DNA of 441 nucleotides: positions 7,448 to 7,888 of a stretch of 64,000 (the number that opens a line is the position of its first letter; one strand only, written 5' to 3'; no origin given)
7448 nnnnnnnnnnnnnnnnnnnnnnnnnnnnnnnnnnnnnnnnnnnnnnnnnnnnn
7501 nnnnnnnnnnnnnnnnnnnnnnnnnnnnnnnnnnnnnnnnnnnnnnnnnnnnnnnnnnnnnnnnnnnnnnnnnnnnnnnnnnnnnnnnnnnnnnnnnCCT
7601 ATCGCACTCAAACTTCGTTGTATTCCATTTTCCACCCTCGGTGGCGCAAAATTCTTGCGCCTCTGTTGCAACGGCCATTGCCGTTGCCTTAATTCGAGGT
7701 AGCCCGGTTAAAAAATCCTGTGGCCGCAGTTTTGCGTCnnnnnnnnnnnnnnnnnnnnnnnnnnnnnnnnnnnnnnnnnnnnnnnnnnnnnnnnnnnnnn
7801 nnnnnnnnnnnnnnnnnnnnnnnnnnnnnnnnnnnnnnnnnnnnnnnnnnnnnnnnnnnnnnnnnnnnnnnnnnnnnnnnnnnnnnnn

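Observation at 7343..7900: Tandem paralogous mini-proteins with an N-terminal TM helix and a conserved C-terminal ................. motif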

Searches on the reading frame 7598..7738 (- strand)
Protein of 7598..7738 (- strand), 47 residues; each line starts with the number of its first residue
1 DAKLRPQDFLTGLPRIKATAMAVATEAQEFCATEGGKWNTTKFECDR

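Call 43: find_homologous_proteins(query=A3, max_evalue=10)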
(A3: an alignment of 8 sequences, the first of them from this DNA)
Query A3 (8 sequences) (47 aa, profile of the alignment): 51 proteins with E <= 10 among 74 candidates.
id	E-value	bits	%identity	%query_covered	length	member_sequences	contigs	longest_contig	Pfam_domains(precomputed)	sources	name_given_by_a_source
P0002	9.0e-15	72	53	32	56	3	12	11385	-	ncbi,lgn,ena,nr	ncbi:MAG TPA: hypothetical protein VKZ49_05855 [Polyangiaceae bacterium]|nr:hypothetical protein [Po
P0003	8.1e-9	53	32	72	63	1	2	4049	-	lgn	-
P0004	1.3e-8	52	44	34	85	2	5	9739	-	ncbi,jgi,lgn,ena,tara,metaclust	tara:strand:+ start:4749 stop:5006 length:258 start_codon:yes stop_codon:yes gene_type:complete|meta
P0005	1.6e-8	52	44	34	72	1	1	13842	-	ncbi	-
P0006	1.9e-8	52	44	34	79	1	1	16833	-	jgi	jgi:hypothetical protein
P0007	2.3e-8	51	53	40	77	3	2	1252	-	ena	-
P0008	3.9e-7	47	32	79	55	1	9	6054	-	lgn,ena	-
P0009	5.6e-7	47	44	34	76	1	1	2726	-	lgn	-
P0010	6.5e-7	47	44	34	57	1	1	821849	-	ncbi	ncbi:hypothetical protein [Algoriphagus namhaensis]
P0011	1.2e-6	46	44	34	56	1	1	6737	-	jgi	-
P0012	1.4e-6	46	53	40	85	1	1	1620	-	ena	-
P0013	1.9e-6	45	44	34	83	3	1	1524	-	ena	-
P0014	3.9e-6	44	38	34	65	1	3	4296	-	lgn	-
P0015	1.2e-5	43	47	36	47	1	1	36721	-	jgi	jgi:hypothetical protein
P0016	1.3e-5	42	44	34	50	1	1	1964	-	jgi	jgi:hypothetical protein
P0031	3.7e-2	31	38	34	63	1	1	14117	-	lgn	-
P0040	2.8e-1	29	24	87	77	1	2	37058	-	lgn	-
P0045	8.4e-1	27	38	34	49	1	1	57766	-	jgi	-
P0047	1.4e+0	26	31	74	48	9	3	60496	-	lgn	-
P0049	3.0e+0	25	40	32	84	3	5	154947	-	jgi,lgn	jgi:hypothetical protein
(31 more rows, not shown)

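Call 48: find_encoding_contigs(protein=P0010, flank=4000, max_places=2)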
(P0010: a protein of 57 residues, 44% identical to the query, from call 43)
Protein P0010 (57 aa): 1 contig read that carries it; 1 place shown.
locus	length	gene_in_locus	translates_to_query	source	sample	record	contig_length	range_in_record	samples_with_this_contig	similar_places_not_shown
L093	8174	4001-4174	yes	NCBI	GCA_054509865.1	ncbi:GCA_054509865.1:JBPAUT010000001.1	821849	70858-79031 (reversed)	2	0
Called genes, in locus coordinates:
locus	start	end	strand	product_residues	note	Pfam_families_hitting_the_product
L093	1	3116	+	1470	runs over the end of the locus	PF04851:ResIII (weak), PF00580:UvrD-helicase (weak), PF13086:AAA_11, PF13245:AAA_19, PF13604:AAA_30, PF13086:AAA_11, PF13087:AAA_12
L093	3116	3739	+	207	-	PF13532:2OG-FeII_Oxy_2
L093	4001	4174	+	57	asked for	-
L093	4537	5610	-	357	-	PF04371:PAD_porph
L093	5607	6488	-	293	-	PF00795:CN_hydrolase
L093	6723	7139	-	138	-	PF01618:MotA_ExbB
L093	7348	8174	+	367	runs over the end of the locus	PF06580:His_kinase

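Call 49: find_encoding_contigs(protein=P0049, flank=4000, max_places=2)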
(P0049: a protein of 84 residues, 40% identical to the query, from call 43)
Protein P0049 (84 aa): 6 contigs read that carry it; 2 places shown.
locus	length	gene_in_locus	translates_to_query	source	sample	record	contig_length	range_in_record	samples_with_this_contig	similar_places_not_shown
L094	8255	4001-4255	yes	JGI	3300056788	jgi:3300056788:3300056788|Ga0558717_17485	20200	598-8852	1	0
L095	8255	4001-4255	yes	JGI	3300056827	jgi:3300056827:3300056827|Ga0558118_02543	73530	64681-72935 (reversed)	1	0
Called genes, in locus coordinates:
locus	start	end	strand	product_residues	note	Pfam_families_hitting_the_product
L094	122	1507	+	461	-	PF01474:DAHP_synth_2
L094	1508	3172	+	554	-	PF00795:CN_hydrolase, PF02540:NAD_synthase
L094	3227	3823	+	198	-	PF00277:SAA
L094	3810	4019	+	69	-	-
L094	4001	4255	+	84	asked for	-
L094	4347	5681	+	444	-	PF00749:tRNA-synt_1c, PF19269:Anticodon_2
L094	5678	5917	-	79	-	-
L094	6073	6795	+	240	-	PF00588:SpoU_methylase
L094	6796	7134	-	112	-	-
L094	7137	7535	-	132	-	-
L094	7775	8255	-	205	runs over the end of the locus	PF00163:Ribosomal_S4, PF01479:S4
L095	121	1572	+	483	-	PF01474:DAHP_synth_2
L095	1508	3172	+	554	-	PF00795:CN_hydrolase, PF02540:NAD_synthase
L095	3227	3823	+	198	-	PF00277:SAA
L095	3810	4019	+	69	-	-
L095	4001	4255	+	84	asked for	-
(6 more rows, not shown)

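Call 50: find_encoding_contigs(protein=P0047, flank=4000, max_places=2)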
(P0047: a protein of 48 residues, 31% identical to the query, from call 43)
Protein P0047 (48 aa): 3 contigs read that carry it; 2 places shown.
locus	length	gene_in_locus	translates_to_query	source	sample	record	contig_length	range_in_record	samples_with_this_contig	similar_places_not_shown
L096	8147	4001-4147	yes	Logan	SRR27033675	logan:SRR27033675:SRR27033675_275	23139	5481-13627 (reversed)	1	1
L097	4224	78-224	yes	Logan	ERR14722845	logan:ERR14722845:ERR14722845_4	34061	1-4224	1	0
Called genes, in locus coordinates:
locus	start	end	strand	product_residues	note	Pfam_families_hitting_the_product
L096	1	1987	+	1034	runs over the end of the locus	PF00176:SNF2-rel_dom, PF00270:DEAD, PF04851:ResIII, PF00271:Helicase_C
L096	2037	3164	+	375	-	PF00512:HisKA, PF02518:HATPase_c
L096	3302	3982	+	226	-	PF00072:Response_reg, PF00486:Trans_reg_C (weak)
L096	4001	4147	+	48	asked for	-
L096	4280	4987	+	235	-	PF01797:Y1_Tnp (weak)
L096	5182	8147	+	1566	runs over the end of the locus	PF00310:GATase_2, PF04898:Glu_syn_central, PF01645:Glu_synthase, PF01493:GXGXG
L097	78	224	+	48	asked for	-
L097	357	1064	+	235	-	PF01797:Y1_Tnp (weak)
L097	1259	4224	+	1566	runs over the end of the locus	PF00310:GATase_2, PF04898:Glu_syn_central, PF01645:Glu_synthase, PF01493:GXGXG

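Call 51: find_encoding_contigs(protein=P0045, flank=4000, max_places=2)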
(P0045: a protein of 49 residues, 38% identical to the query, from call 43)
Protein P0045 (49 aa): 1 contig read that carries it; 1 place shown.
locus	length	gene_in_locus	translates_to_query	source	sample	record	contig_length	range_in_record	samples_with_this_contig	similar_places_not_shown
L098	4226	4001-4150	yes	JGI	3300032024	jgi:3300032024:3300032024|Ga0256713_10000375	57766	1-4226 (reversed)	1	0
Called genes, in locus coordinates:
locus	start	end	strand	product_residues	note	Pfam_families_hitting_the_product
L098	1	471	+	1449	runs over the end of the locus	PF20148:DUF6531, PF05593:RHS_repeat, PF25023:TEN_YD-shell (weak), PF25023:TEN_YD-shell, PF05593:RHS_repeat, PF25023:TEN_YD-shell (weak), PF05593:RHS_repeat, PF25023:TEN_YD-shell, +3 more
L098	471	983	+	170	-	-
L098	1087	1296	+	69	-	-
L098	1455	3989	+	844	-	PF25023:TEN_YD-shell, PF05593:RHS_repeat, PF03527:RHS (faint), PF25023:TEN_YD-shell, PF05593:RHS_repeat, PF00277:SAA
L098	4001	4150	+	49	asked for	-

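Call 52: find_encoding_contigs(protein=P0040, flank=4000, max_places=2)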
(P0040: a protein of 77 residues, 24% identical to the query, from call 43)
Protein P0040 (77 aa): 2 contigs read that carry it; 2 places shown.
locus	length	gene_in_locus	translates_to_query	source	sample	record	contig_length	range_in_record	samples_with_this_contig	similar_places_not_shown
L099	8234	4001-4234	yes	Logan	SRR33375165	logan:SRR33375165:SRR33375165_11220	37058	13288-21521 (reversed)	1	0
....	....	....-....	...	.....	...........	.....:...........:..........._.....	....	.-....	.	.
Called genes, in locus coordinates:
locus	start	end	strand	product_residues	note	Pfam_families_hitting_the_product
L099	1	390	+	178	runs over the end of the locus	-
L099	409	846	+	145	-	PF00583:Acetyltransf_1, PF13527:Acetyltransf_9, PF13673:Acetyltransf_10 (weak), PF13508:Acetyltransf_7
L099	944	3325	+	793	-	PF01588:tRNA_bind, PF03483:B3_4, PF03484:B5, PF17759:tRNA_synthFbeta, PF03147:FDX-ACB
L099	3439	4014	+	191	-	PF01471:PG_binding_1 (weak), PF00277:SAA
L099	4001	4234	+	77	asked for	-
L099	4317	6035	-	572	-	PF00501:AMP-binding, PF13193:AMP-binding_C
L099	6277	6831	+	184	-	PF00313:CSD, PF22707:S1CSD-TOTE-2 (faint), PF08206:OB_RNB (faint), PF00313:CSD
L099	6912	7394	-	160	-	PF07750:GcrA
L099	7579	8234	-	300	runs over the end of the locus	PF00009:GTP_EFTU, PF01926:MMR_HSR1, PF02421:FeoB_N, PF03193:RsgA_GTPase (faint), PF04548:AIG1 (weak), PF10662:PduV-EutP (weak), PF00350:Dynamin_N (faint), PF07650:KH_2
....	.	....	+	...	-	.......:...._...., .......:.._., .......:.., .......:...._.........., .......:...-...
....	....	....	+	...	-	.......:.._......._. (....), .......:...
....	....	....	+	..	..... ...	-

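Call 53: find_encoding_contigs(protein=P0015, flank=4000, max_places=2)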
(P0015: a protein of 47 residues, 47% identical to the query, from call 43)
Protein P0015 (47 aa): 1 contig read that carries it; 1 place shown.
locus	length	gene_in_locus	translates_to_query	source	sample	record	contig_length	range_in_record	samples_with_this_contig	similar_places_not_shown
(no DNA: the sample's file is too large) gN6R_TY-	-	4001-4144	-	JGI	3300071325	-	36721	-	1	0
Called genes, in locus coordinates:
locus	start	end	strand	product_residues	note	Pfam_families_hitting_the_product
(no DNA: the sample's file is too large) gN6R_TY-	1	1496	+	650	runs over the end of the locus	PF05593:RHS_repeat (faint)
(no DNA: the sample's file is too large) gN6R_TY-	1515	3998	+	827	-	PF05593:RHS_repeat (faint), PF00277:SAA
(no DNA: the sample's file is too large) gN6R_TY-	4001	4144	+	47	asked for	-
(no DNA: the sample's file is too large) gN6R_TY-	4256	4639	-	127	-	PF12844:HTH_19 (weak), PF13443:HTH_26 (weak), PF13560:HTH_31, PF01381:HTH_3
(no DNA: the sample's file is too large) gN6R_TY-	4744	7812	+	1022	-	PF01807:Zn_ribbon_DnaG, PF08275:DNAG_N, PF13155:Toprim_2, PF13362:Toprim_3 (weak), PF13662:Toprim_4, PF27228:MTBMA_p00010_2nd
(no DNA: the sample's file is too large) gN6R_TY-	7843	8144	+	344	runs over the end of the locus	PF02899:Phage_int_SAM_1 (faint), PF13495:Phage_int_SAM_4 (weak), PF00589:Phage_integrase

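Call 54: find_encoding_contigs(protein=P0002, flank=4000, max_places=3)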
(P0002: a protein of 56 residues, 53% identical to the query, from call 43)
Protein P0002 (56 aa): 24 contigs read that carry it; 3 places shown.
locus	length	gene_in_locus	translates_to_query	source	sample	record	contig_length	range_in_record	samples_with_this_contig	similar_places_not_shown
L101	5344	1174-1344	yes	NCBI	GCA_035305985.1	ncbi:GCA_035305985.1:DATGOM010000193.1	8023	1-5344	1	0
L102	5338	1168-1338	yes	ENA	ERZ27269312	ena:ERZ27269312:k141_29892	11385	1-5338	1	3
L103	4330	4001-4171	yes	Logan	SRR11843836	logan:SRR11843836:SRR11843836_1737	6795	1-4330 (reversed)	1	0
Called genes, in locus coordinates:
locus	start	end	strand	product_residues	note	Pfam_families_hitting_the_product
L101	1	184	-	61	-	?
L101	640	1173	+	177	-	-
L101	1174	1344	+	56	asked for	-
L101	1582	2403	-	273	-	PF01255:Prenyltransf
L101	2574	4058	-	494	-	PF00512:HisKA, PF02518:HATPase_c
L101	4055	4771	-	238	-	PF00072:Response_reg, PF00486:Trans_reg_C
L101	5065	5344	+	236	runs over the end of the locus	PF04386:SspB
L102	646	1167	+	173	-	-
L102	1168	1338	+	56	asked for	-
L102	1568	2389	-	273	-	PF01255:Prenyltransf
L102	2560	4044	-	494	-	PF00512:HisKA, PF02518:HATPase_c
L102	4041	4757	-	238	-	PF00072:Response_reg, PF00486:Trans_reg_C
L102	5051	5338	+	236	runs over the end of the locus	PF04386:SspB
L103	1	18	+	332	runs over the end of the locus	PF00722:Glyco_hydro_16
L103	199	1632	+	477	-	PF00150:Cellulase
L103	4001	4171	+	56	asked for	-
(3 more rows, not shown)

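Call 61: search_protein_families(library=pfam, proteins=[L094:3227-3823:+, L099:3439-4014:+, L098:3300-3989:+, L101:640-1173:+, L094:3810-4019:+], max_evalue=0.1)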
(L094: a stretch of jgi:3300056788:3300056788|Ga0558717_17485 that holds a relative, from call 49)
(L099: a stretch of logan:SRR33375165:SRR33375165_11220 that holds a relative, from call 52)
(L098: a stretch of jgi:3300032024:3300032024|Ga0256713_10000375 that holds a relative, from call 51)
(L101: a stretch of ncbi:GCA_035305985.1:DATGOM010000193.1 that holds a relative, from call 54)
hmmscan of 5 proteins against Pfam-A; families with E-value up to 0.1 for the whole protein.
L094:3227-3823:+ (198 aa): 2 families
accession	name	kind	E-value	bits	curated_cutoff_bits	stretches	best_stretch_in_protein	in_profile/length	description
PF00277.23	SAA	-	1.6e-20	73.9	30.8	1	94-198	14-102/102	Serum amyloid A protein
PF01471.23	PG_binding_1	-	5.9e-05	23.6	23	1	19-67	4-49/57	Putative peptidoglycan binding domain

L099:3439-4014:+ (191 aa): 2 families
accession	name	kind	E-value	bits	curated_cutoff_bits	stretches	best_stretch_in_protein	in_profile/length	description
PF00277.23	SAA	-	1.3e-23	83.8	30.8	1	91-191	12-102/102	Serum amyloid A protein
PF01471.23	PG_binding_1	-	1.8e-05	25.3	23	1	17-66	3-49/57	Putative peptidoglycan binding domain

L098:3300-3989:+ (229 aa): 1 family
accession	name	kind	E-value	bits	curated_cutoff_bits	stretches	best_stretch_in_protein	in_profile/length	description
PF00277.23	SAA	-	1.2e-30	106.4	30.8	1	128-229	10-102/102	Serum amyloid A protein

L101:640-1173:+ (177 aa): 0 families

L094:3810-4019:+ (69 aa): 0 families

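Call 68: find_encoding_contigs(protein=P0006, flank=4000, max_places=1)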
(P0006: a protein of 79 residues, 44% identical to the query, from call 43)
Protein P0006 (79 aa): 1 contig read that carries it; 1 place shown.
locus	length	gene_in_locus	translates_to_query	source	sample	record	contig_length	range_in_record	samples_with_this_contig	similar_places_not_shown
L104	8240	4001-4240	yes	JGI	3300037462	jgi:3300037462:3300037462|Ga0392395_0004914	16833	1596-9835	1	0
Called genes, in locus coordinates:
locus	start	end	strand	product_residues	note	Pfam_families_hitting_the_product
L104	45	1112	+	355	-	PF07804:HipA_C (faint)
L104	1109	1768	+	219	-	PF08797:HIRAN (weak)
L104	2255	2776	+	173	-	-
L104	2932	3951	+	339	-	PF07661:MORN_2 (faint)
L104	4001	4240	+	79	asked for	-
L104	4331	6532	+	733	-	PF21209:Bac_rhamnosid-like_N, PF17389:Bac_rhamnosid6H, PF22422:MGH1-like_GH (faint)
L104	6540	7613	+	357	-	PF02746:MR_MLE_N, PF13378:MR_MLE_C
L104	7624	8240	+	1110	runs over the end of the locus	PF02837:Glyco_hydro_2_N, PF22666:Glyco_hydro_2_N2 (weak), PF00703:Glyco_hydro_2, PF02836:Glyco_hydro_2_C, PF16353:LacZ_4, PF02929:Bgal_small_N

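Call 69: find_encoding_contigs(protein=P0031, flank=4000, max_places=1)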
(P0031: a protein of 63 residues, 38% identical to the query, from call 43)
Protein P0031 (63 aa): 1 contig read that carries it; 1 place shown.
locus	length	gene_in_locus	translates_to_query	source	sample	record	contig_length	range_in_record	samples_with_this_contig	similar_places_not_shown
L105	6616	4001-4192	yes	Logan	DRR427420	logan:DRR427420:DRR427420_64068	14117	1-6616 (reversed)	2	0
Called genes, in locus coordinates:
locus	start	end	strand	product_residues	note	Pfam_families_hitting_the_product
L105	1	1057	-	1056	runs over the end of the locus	PF07715:Plug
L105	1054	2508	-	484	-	PF00578:AhpC-TSA, PF08534:Redoxin, PF00085:Thioredoxin (weak), PF13905:Thioredoxin_8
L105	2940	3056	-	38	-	-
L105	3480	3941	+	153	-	PF01381:HTH_3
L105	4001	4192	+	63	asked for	-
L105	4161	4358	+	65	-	-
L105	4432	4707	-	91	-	-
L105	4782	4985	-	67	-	-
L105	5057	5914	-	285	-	PF20247:DUF6602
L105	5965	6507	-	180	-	PF18730:HEPN_Cthe2314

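Call 82: search_solved_structures(query=A4, max_evalue=10)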
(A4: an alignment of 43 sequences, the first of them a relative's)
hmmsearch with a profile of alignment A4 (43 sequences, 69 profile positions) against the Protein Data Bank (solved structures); distinct sequences matched with E-value up to 10: 1.
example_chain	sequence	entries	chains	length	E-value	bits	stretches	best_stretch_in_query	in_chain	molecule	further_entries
5nda_A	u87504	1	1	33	8.6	9.5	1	8-28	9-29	rSP-C33Leu -RECOMBINANT PULMONARY SURFACTANT-ASSOCIATED POLYPEPTIDE C ANALOGUE-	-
